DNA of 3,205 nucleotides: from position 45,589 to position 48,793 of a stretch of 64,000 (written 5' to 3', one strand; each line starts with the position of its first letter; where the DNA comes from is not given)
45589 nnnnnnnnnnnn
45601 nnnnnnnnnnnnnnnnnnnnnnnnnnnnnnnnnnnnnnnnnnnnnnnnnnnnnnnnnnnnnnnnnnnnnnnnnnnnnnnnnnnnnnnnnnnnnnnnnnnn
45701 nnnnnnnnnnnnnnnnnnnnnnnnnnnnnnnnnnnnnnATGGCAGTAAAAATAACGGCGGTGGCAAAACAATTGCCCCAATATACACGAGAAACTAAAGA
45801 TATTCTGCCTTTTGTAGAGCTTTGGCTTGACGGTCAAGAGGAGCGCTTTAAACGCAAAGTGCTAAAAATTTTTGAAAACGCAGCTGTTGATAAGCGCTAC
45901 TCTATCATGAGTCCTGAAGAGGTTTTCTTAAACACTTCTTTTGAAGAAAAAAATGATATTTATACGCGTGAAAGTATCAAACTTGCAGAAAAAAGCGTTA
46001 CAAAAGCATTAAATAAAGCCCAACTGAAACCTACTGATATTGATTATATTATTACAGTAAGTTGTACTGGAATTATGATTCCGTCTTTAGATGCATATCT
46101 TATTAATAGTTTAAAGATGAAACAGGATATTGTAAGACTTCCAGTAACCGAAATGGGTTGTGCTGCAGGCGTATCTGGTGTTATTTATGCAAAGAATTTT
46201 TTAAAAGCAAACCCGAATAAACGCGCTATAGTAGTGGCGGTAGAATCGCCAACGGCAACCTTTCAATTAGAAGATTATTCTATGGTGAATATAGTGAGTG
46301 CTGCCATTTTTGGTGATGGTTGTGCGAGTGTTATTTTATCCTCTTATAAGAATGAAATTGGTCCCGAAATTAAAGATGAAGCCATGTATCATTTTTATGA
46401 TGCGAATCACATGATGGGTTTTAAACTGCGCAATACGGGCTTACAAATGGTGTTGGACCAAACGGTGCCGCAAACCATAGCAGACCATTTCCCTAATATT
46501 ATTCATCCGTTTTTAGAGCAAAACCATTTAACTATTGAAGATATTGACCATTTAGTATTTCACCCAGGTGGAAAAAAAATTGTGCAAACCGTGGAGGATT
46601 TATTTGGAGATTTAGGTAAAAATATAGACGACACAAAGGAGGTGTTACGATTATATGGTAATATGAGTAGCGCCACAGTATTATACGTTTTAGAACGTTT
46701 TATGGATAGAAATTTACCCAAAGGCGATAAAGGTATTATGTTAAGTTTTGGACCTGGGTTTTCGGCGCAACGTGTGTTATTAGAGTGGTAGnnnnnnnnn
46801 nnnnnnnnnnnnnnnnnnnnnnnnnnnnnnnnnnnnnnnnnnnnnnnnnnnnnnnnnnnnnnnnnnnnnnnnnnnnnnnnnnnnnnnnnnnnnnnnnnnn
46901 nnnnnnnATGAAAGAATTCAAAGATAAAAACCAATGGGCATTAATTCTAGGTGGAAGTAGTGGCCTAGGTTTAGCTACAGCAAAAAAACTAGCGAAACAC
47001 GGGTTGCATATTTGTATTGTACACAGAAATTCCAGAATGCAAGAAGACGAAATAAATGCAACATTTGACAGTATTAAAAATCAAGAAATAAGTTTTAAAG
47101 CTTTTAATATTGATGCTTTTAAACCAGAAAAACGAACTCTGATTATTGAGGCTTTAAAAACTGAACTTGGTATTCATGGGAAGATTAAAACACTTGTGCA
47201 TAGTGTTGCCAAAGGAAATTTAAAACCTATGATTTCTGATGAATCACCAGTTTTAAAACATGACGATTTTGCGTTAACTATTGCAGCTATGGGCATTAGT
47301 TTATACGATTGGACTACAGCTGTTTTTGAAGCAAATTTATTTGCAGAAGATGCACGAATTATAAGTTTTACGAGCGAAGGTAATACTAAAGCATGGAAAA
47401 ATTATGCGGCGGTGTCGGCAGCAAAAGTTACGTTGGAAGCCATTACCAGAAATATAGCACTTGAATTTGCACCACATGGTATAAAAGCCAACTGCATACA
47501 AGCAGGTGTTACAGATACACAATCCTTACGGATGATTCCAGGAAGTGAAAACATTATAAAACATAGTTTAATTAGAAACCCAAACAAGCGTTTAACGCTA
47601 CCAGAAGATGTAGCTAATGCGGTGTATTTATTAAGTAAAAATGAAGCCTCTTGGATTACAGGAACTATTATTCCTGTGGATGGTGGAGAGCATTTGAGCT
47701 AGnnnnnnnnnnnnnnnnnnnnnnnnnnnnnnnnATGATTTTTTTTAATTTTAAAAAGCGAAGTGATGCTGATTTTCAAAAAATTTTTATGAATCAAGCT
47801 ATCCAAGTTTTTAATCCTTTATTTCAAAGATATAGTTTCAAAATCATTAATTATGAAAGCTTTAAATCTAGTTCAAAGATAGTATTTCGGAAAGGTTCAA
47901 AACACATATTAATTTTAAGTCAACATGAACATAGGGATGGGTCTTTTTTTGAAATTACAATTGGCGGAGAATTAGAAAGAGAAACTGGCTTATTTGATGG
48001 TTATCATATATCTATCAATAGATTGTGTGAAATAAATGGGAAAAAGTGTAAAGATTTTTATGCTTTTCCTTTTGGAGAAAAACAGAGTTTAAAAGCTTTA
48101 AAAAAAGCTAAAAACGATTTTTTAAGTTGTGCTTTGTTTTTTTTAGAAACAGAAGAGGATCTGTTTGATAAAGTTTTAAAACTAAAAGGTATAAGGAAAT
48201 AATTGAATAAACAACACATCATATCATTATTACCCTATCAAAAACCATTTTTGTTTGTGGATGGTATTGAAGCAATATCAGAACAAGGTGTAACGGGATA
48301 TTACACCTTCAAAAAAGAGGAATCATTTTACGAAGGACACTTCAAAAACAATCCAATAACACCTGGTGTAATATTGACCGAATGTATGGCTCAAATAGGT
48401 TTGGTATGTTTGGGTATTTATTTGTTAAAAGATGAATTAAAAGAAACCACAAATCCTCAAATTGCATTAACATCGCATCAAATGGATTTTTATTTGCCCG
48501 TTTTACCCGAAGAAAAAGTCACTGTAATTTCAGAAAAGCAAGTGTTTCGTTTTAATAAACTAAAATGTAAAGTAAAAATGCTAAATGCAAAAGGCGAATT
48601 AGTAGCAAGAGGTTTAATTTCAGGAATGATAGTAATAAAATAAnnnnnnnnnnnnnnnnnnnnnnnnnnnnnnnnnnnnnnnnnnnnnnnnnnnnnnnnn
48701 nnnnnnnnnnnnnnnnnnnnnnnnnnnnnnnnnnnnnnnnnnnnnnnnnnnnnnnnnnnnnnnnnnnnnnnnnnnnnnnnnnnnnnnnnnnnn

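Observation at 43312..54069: Type III PKS biosynthetic cluster with its own fatty-acid synthase toolkit (srsABC/ars-like phenolic lipid pathway)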

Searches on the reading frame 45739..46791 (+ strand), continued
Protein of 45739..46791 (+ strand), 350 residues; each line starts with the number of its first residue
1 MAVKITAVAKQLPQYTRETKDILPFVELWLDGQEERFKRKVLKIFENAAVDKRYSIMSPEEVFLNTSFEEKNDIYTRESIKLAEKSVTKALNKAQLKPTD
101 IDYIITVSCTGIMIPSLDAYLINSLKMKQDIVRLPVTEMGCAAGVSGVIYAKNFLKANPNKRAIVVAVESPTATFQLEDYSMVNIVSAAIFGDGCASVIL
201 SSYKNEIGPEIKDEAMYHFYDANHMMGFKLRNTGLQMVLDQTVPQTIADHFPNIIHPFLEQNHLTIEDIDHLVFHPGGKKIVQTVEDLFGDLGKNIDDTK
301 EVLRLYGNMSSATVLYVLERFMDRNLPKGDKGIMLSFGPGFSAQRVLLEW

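Call 67: find_encoding_contigs(protein=P0127, flank=8000, max_places=2)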
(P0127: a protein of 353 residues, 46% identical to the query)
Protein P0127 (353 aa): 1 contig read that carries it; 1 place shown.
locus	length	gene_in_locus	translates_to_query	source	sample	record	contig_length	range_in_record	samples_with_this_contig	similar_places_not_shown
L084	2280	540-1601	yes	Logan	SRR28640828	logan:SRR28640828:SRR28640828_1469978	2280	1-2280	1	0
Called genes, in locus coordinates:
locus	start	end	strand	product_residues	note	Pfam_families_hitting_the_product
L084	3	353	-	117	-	?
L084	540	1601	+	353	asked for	PF08392:FAE1_CUT1_RppA, PF00195:Chal_sti_synt_N, PF02797:Chal_sti_synt_C, PF08541:ACP_syn_III_C (weak)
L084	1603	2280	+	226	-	?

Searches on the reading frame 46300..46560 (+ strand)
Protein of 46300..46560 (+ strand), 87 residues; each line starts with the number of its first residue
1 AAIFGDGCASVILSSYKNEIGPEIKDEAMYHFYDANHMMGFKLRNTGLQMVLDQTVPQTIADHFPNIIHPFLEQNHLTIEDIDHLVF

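Call 54: search_solved_structures(query=window:46300-46560:+, max_evalue=0.01, show_alignments=5)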
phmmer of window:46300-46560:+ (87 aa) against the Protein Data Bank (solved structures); distinct sequences matched with E-value up to 0.01: 2.
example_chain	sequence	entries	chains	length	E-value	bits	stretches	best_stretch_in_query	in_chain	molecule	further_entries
4jao_D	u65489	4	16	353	3.1e-05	27.3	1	2-83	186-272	Alpha-pyrone synthesis polyketide synthase-like Pks11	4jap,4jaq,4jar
4jat_A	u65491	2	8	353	3.3e-05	27.2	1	2-83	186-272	Alpha-pyrone synthesis polyketide synthase-like Pks11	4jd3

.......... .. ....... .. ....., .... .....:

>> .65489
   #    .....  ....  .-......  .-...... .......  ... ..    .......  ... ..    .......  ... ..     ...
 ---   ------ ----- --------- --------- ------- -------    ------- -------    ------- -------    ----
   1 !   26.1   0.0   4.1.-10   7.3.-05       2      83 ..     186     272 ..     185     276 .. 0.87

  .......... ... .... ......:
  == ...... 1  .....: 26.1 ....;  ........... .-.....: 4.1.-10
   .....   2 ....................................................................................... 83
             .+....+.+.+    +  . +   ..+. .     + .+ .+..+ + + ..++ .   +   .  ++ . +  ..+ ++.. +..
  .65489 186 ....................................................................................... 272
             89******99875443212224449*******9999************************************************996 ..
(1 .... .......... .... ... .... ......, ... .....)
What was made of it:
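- Tried and rejected: A fragment query to read the W230 position in more PDB chains: returned only Pks11 (call 54).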

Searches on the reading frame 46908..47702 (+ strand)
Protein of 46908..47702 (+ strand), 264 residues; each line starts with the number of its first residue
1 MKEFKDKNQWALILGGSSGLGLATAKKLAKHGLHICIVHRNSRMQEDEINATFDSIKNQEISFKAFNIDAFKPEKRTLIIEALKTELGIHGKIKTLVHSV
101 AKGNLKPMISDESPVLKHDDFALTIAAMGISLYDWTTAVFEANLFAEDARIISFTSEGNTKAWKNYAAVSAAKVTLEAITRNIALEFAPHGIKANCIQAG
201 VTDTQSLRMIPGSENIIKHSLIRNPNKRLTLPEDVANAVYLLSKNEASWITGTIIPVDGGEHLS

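Call 3: search_protein_families(library=pfam, proteins=[window:46908-47702:+])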
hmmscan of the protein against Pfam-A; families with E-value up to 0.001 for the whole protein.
window:46908-47702:+ (264 aa): 5 families
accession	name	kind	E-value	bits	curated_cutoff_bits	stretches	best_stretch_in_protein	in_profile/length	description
PF13561.12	adh_short_C2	-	7.3e-42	144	27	1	18-261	6-235/236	Enoyl-(Acyl carrier protein) reductase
PF00106.31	adh_short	-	3.9e-24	85.7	26.6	1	9-207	1-187/195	short chain dehydrogenase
PF12241.14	Enoyl_reductase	-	4.9e-10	39.6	22.1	1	117-212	104-202/236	Trans-2-enoyl-CoA reductase catalytic region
PF23441.1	SDR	-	1.1e-08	35.2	27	1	7-262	6-256/258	SDR-like rossmann domain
PF08659.16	KR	-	3.2e-07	30.9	22.6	1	11-99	3-88/180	KR domain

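Call 5: search_protein_families(library=ncbifam, proteins=[window:46908-47702:+], max_evalue=0.01)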
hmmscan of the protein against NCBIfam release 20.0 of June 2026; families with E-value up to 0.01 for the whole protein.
window:46908-47702:+ (264 aa): 218 families (the best 25 are shown)
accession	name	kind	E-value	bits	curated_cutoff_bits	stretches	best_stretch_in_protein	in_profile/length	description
NF005975.0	PRK08063.1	equivalog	5.1e-42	143.9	328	1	8-262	4-247/250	enoyl-[acyl-carrier-protein] reductase FabL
NF005559.1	PRK07231.1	subfamily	1.1e-33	116.8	215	1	7-261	3-247/249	glucose 1-dehydrogenase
NF004778.0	PRK06124.1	equivalog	2.8e-30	105.6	303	1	2-261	5-252/256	SDR family oxidoreductase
NF009466.0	PRK12826.1-2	subfamily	8.4e-30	104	222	1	8-262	3-245/248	3-oxoacyl-ACP reductase FabG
NF004791.0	PRK06138.1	equivalog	5.8e-28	97.9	312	1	8-261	5-249/252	SDR family oxidoreductase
NF005752.0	PRK07576.1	subfamily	1.3e-27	96.8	321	1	4-263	5-252/271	SDR family oxidoreductase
NF006693.0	PRK09242.1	equivalog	2.8e-27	95.5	328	1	5-260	7-252/258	SDR family oxidoreductase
TIGR01830.1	3oxo_ACP_reduc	equivalog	6.2e-27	94.8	297.75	1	11-260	1-237/239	3-oxoacyl-[acyl-carrier-protein] reductase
NF049979.1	AlphHSDSHdhA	equivalog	1.3e-26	93.6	350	1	8-261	3-246/258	7alpha-hydroxysteroid dehydrogenase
NF009464.0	PRK12824.1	subfamily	2.3e-25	89.7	269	1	9-262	3-243/245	3-oxoacyl-ACP reductase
NF004197.0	PRK05653.1-1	equivalog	3.7e-25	89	332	1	7-261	6-246/249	3-oxoacyl-ACP reductase FabG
NF006267.0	PRK08416.1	equivalog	4.2e-25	88.8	369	2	150-261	146-257/260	enoyl-ACP reductase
NF005753.0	PRK07577.1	equivalog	8.1e-25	87.7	310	1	8-263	3-234/237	SDR family oxidoreductase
NF005873.0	PRK07814.1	equivalog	9.6e-25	87.5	346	1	3-260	5-250/263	SDR family oxidoreductase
NF004200.0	PRK05653.1-5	equivalog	2.4e-24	86.2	273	1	9-260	3-240/242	3-oxoacyl-ACP reductase FabG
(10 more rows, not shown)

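Call 9: search_solved_structures(query=window:46908-47702:+, max_evalue=1e-15)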
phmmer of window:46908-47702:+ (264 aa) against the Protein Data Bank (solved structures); distinct sequences matched with E-value up to 1e-15: 20.
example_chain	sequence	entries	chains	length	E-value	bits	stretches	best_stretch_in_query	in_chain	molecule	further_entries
3oic_A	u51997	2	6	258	4.2e-23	85.4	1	6-263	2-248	Enoyl-[acyl-carrier-protein] reductase [NADPH]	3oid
2hq1_A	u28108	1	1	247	1.1e-18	70.8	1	7-260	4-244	Glucose/ribitol dehydrogenase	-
2qio_A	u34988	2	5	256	2.3e-18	69.9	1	20-263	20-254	Enoyl-(Acyl-carrier-protein) reductase | Enoyl-[acyl-carrier-protein] reductase (FabL) (NADPH)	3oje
3ojf_A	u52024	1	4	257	2.3e-18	69.9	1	20-263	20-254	Enoyl-[acyl-carrier-protein] reductase (FabL) (NADPH)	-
5ycr_A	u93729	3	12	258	2.3e-18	69.8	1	20-263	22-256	Enoyl-[acyl-carrier-protein] reductase [NADH] FabI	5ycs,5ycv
5ycx_A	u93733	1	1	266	2.6e-18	69.7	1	20-263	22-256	Enoyl-[acyl-carrier-protein] reductase [NADH] FabI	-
5ovj_A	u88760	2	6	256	4.9e-18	68.8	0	158-261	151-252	3-oxoacyl-[acyl-carrier-protein] reductase FabG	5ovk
5ovl_A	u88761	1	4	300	8.7e-18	68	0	159-261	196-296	3-oxoacyl-[acyl-carrier-protein] reductase FabG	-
2zat_A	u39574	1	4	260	2.1e-17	66.7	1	7-260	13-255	Dehydrogenase/reductase SDR family member 4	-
1vl8_A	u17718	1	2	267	3.2e-17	66.1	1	4-260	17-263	Gluconate 5-dehydrogenase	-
2z1n_A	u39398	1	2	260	1.3e-16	64.1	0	156-263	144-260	dehydrogenase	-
4fs3_A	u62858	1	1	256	3.3e-16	62.8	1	16-262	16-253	Enoyl-[acyl-carrier-protein] reductase [NADPH] FabI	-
3gnt_A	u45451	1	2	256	4.5e-16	62.4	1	16-262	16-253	Enoyl-[acyl-carrier-protein] reductase [NADH]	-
6tbb_A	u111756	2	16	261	4.6e-16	62.3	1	15-262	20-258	Enoyl-[acyl-carrier-protein] reductase [NADPH]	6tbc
3gns_A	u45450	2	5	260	4.6e-16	62.3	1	15-262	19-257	Enoyl-[acyl-carrier-protein] reductase [NADH]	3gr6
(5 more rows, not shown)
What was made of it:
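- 46908..47702 (+): FabL-like enoyl-ACP reductase. Best NCBIfam model FabL, 144 bits; best PDB hit B. subtilis FabL 3oic (calls 5, 9).
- Its best model and best solved structure are both FabL (calls 5, 9).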

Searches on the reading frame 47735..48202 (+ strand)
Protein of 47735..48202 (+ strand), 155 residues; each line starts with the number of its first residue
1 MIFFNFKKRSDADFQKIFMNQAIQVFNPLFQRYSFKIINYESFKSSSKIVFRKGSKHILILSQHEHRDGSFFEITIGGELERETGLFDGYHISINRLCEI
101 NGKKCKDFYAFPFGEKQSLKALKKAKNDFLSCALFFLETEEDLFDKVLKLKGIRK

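Call 3: search_protein_families(library=pfam, proteins=[window:47735-48202:+])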
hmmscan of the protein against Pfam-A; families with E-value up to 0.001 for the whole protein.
window:47735-48202:+ (155 aa): 0 families

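Call 5: search_protein_families(library=ncbifam, proteins=[window:47735-48202:+], max_evalue=0.01)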
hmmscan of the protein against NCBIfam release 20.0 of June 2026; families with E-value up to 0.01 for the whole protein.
window:47735-48202:+ (155 aa): 0 families

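Call 44: search_protein_families(library=pfam, proteins=[window:47735-48202:+], max_evalue=0.05)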
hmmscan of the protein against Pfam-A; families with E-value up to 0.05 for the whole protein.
window:47735-48202:+ (155 aa): 0 families
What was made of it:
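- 47735..48202 (+): 155-aa accessory ORF in a variable insertion slot; not a pathway enzyme. No family found (calls 3, 5, 44).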

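Call 77: predict_structure(protein=window:47735-48202:+)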
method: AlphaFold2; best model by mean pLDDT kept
length: 155 residues; sequences in the alignment: 1
mean_pLDDT: 47.0   pTM: 0.44
mean pLDDT of the five models: 47.0, 46.0, 44.0, 43.0, 40.6
residues with pLDDT >= 90: 0; 70-90: 7; 50-70: 59; < 50: 89
segments of 3 or more residues with pLDDT < 50: 1-10, 79-155
pLDDT, mean of each block of 10 residues (from residue 1): 35 56 59 67 64 63 58 53 40 36 34 33 36 36 42 39
secondary structure, 60 per line:
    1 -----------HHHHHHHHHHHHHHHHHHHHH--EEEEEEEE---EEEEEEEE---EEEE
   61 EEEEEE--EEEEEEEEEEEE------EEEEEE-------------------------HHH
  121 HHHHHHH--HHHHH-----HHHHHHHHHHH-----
elements in order: H12-32 E35-42 E46-53 E57-66 E69-80 E87-92 H118-127 H130-134 H140-150
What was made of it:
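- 47735..48202 (+): The AF2 model is unusable, pLDDT 47 (call 77).
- Tried and rejected: Structure of the 155-aa ORF: the single-sequence AF2 model had pLDDT 47 and was not searched further (call 77).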

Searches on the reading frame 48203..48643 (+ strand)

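Call 3: search_protein_families(library=pfam, proteins=[window:48203-48643:+])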
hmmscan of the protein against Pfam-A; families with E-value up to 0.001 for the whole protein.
window:48203-48643:+ (146 aa): 1 family
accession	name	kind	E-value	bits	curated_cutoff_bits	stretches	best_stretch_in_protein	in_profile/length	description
PF07977.19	FabA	-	2.7e-14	53.4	23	1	10-134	1-128/138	FabA-like domain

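Call 5: search_protein_families(library=ncbifam, proteins=[window:48203-48643:+], max_evalue=0.01)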
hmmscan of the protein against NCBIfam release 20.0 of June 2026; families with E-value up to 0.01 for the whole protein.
window:48203-48643:+ (146 aa): 5 families
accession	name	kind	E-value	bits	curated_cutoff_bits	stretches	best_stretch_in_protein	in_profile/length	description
NF000582.1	PRK00006.1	equivalog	8e-18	64.7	113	1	4-136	3-130/137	3-hydroxyacyl-ACP dehydratase FabZ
NF009667.0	PRK13188.1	equivalog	2.2e-17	62.9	465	1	2-108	322-424/464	bifunctional UDP-3-O-[3-hydroxymyristoyl] N-acetylglucosamine deacetylase/3-hydroxyacyl-ACP dehydratase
TIGR01750.1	fabZ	equivalog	2.7e-17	62.9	155.15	1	3-139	3-137/141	3-hydroxyacyl-ACP dehydratase FabZ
NF003509.0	PRK05174.1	equivalog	3.6e-06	26.9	124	1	14-135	32-150/172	bifunctional 3-hydroxydecanoyl-ACP dehydratase/trans-2-decenoyl-ACP isomerase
TIGR01749.1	fabA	equivalog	0.0036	17.3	238.15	1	26-108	41-123/169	3-hydroxyacyl-[acyl-carrier-protein] dehydratase FabA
